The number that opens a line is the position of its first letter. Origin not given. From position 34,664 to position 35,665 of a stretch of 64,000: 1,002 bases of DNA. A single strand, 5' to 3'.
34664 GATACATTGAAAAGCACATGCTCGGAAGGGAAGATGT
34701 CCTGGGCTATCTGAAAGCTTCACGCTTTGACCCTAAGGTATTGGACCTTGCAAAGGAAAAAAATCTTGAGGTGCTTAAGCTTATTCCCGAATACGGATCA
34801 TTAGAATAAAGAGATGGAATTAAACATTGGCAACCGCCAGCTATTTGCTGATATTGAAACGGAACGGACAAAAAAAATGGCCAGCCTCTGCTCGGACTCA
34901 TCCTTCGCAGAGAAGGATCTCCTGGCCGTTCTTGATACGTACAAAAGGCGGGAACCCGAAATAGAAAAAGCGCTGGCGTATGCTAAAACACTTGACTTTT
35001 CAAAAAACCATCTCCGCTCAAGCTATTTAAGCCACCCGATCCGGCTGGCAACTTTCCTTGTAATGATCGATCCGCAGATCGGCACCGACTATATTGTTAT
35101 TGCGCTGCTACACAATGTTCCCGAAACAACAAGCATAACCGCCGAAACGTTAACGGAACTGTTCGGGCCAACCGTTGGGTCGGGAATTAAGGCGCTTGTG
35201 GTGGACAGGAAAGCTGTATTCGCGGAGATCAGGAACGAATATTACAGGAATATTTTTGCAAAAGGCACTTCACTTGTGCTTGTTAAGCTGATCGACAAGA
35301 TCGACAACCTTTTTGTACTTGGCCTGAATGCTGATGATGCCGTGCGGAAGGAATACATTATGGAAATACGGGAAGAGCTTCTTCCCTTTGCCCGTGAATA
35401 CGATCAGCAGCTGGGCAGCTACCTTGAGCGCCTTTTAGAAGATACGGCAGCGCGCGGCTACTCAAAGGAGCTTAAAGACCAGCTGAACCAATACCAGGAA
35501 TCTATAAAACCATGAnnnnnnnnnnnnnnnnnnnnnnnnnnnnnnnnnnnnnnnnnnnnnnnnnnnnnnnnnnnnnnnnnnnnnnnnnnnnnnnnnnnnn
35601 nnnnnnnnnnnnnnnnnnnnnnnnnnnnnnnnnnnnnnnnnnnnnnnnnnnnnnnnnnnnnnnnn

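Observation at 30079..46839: Expanded pseudaminic-acid-type nonulosonate cluster carrying an unusually large, non-canonical tailoring set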

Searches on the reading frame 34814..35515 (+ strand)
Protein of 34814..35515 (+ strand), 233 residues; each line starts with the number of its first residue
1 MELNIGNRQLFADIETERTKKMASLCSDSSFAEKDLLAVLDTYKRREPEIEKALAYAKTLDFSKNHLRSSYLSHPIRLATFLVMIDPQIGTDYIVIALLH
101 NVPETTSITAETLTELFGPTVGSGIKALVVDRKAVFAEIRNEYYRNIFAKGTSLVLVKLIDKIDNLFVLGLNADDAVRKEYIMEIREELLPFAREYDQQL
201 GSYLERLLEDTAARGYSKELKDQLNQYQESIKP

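Call 3: search_protein_families(library=pfam, proteins=[window:34814-35515:+], max_evalue=0.01)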
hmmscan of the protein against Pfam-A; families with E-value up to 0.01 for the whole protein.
window:34814-35515:+ (233 aa): 1 family
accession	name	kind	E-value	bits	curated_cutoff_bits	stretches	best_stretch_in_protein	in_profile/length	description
PF13328.12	HD_4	-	3e-06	27.5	27.2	1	54-167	2-125/156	HD domain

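Call 5: search_protein_families(library=ncbifam, proteins=[window:34814-35515:+], max_evalue=0.001)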
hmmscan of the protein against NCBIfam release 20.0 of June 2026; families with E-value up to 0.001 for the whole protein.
window:34814-35515:+ (233 aa): 2 families
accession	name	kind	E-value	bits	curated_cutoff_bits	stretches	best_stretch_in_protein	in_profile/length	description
TIGR00691.1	spoT_relA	subfamily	2e-09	36.3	499.2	1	68-170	14-123/687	RelA/SpoT family protein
NF008303.0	PRK11092.1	equivalog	3.3e-07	28.9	947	1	55-179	26-157/702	bifunctional GTP diphosphokinase/guanosine-3',5'-bis pyrophosphate 3'-pyrophosphohydrolase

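Call 19: search_solved_structures(query=window:34814-35515:+, max_evalue=0.01)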
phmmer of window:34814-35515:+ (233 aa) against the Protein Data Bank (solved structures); distinct sequences matched with E-value up to 0.01: 15.
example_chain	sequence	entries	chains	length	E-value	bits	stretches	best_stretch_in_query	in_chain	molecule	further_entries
3nqw_A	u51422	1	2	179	8.7e-09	38.6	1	63-175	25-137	CG11900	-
5xnx_A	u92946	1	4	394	3.2e-07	33.5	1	69-172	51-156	Bifunctional (p)ppGpp synthase/hydrolase RelA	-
7qps_A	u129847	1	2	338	3.9e-07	33.2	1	30-196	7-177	ACT domain protein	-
7qpr_A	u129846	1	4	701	2.2e-06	30.8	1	30-195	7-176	ACT domain protein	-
8acu_A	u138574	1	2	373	3.8e-06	30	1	50-214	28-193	GTP pyrophosphokinase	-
7oiw_A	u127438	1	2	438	4.1e-06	29.9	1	61-214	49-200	GTP pyrophosphokinase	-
6yxa_A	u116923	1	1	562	7.9e-06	28.9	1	50-214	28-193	GTP pyrophosphokinase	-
6s2v_A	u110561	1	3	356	2.2e-05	27.5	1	63-194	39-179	(P)ppGpp synthetase I, SpoT/RelA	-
6s2t_A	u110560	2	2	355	2.2e-05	27.5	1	63-194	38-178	(P)ppGpp synthetase I, SpoT/RelA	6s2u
7ohg_A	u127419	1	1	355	2.2e-05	27.5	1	63-194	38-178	Guanosine-3',5'-bis(Diphosphate) 3'-pyrophosphohydrolase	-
1vj7_A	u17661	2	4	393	3.5e-05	26.8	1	49-176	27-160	Bifunctional RELA/SPOT | Bifunctional (p)ppGpp synthase/hydrolase RelA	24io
8fr8_I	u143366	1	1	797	5.4e-05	26.2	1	69-172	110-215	GTP pyrophosphokinase RelA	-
7p1y_BBB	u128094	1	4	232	0.0014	21.6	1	65-204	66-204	HD domain-containing protein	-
9s6k_B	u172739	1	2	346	0.0015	21.5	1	69-201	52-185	GTP pyrophosphokinase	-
6yvc_A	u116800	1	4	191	0.0099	18.8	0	92-166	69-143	Bifunctional (P)ppGpp synthetase/guanosine-3',5'-bis(Diphosphate) 3'-pyrophosphohydrolase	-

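Call 31: find_homologous_proteins(query=window:34814-35515:+, max_evalue=0.001)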
Query window:34814-35515:+ (233 aa): 26 proteins with E <= 0.001 among 838 candidates.
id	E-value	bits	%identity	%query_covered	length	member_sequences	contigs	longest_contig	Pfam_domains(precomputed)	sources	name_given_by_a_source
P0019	5.0e-145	498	100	100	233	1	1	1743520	PF13328.13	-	-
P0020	6.7e-92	325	66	100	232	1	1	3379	-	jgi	jgi:(p)ppGpp synthase/HD superfamily hydrolase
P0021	2.6e-91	323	65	100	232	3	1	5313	PF13328.13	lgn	-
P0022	6.4e-85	302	63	99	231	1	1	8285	PF13328.13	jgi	jgi:GTP pyrophosphokinase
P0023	1.8e-84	301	63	100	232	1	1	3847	PF13328.13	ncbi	ncbi:hypothetical protein BH10BAC1_BH10BAC1_13560 [soil metagenome]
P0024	1.7e-83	297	61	100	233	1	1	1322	PF13328.13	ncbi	-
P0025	3.0e-82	293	59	99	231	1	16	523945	PF13328.13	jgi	jgi:(p)ppGpp synthase/HD superfamily hydrolase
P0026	4.8e-82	293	62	99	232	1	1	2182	PF13328.13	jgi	jgi:(p)ppGpp synthase/HD superfamily hydrolase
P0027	1.3e-81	291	59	100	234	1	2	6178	PF13328.13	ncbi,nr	ncbi:MAG: bifunctional (p)ppGpp synthetase/guanosine-3',5'-bis(diphosphate) 3'-pyrophosphohydrolase 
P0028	7.5e-81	289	60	99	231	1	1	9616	PF13328.13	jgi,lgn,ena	-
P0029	4.2e-80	286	61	99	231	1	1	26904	-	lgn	-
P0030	1.6e-79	285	59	99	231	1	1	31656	PF13328.13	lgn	-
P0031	5.3e-79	283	60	99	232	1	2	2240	-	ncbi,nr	ncbi:MAG: hypothetical protein H0X46_09310 [Bacteroidetes bacterium]|nr:hypothetical protein [Bacter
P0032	1.5e-78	281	60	99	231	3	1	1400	-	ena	-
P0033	1.9e-78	281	57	99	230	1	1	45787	-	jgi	jgi:(p)ppGpp synthase/HD superfamily hydrolase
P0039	3.8e-69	251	54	99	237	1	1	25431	PF13328.13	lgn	-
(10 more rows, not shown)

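Call 33: find_encoding_contigs(protein=P0039, flank=10000, max_places=1)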
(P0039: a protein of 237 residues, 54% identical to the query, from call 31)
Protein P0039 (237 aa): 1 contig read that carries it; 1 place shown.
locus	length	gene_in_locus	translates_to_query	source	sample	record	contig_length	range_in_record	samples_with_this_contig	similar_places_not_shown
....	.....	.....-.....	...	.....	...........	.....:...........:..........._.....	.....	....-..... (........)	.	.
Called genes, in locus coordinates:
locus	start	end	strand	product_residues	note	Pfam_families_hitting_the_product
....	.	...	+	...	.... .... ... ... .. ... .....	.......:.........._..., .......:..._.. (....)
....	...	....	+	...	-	-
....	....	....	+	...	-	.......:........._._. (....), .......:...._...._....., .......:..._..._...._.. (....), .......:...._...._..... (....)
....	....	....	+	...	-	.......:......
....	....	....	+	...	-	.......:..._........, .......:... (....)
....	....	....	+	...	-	-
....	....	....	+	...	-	-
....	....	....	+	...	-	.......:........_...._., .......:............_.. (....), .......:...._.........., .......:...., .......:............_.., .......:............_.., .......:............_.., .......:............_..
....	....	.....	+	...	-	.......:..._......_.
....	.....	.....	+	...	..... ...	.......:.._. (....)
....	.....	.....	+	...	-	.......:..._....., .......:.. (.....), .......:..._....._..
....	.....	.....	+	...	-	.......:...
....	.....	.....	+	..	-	-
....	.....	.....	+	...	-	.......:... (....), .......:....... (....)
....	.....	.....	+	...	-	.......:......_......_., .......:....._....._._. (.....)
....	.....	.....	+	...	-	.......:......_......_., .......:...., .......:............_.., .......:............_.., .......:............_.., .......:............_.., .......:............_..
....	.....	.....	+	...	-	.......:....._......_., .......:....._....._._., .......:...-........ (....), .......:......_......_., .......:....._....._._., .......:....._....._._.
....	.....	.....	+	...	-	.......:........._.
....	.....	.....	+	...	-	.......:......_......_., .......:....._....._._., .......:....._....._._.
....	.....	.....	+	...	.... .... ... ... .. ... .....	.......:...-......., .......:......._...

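Call 34: find_encoding_contigs(protein=P0025, flank=10000, max_places=1)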
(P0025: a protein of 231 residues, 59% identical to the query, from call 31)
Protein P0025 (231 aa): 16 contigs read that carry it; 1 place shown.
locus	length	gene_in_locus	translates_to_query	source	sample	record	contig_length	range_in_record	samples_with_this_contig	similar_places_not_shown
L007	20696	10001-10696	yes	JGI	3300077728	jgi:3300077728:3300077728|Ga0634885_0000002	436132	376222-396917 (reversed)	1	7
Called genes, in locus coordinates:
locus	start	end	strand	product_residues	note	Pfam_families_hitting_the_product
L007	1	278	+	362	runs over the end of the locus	PF13439:Glyco_transf_4, PF00534:Glycos_transf_1, PF13692:Glyco_trans_1_4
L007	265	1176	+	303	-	PF01745:IPT, PF13238:AAA_18 (faint), PF01715:IPPT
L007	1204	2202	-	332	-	PF00365:PFK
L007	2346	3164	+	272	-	PF00535:Glycos_transf_2, PF10111:Glyco_tranf_2_2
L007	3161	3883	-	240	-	PF13489:Methyltransf_23, PF13847:Methyltransf_31 (faint)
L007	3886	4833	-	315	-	PF00535:Glycos_transf_2, PF10111:Glyco_tranf_2_2, PF13641:Glyco_tranf_2_3 (weak)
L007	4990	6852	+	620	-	PF13385:Laminin_G_3, PF13585:CHU_C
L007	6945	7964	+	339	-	PF01073:3Beta_HSD, PF01370:Epimerase, PF02719:Polysacc_synt_2, PF04321:RmlD_sub_bind, PF05368:NmrA (weak), PF07993:NAD_binding_4 (weak), PF16363:GDP_Man_Dehyd, PF13460:NAD_binding_10, +1 more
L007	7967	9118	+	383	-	PF00155:Aminotran_1_2, PF01041:DegT_DnrJ_EryC1, PF01212:Beta_elim_lyase (weak)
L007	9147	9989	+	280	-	PF05721:PhyH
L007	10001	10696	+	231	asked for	PF13328:HD_4 (weak)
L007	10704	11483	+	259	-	PF00106:adh_short, PF08659:KR (weak), PF13561:adh_short_C2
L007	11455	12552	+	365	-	PF01636:APH (weak)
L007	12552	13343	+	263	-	PF02348:CTP_transf_3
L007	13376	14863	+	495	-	PF13302:Acetyltransf_3, PF13420:Acetyltransf_4 (faint), PF00583:Acetyltransf_1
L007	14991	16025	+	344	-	PF03102:NeuB, PF08666:SAF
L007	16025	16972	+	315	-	PF21360:PylC-like_N (weak), PF02655:ATP-grasp_3, PF07478:Dala_Dala_lig_C, PF13535:ATP-grasp_4 (weak), PF15632:ATPgrasp_Ter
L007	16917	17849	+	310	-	PF04321:RmlD_sub_bind, PF01370:Epimerase, PF07993:NAD_binding_4 (faint), PF16363:GDP_Man_Dehyd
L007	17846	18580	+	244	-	PF00149:Metallophos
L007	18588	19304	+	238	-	PF02585:PIG-L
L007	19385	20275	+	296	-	PF01973:MptE-like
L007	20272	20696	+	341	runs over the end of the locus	PF07021:MetW, PF13489:Methyltransf_23, PF08241:Methyltransf_11, PF08242:Methyltransf_12, PF13649:Methyltransf_25, PF13847:Methyltransf_31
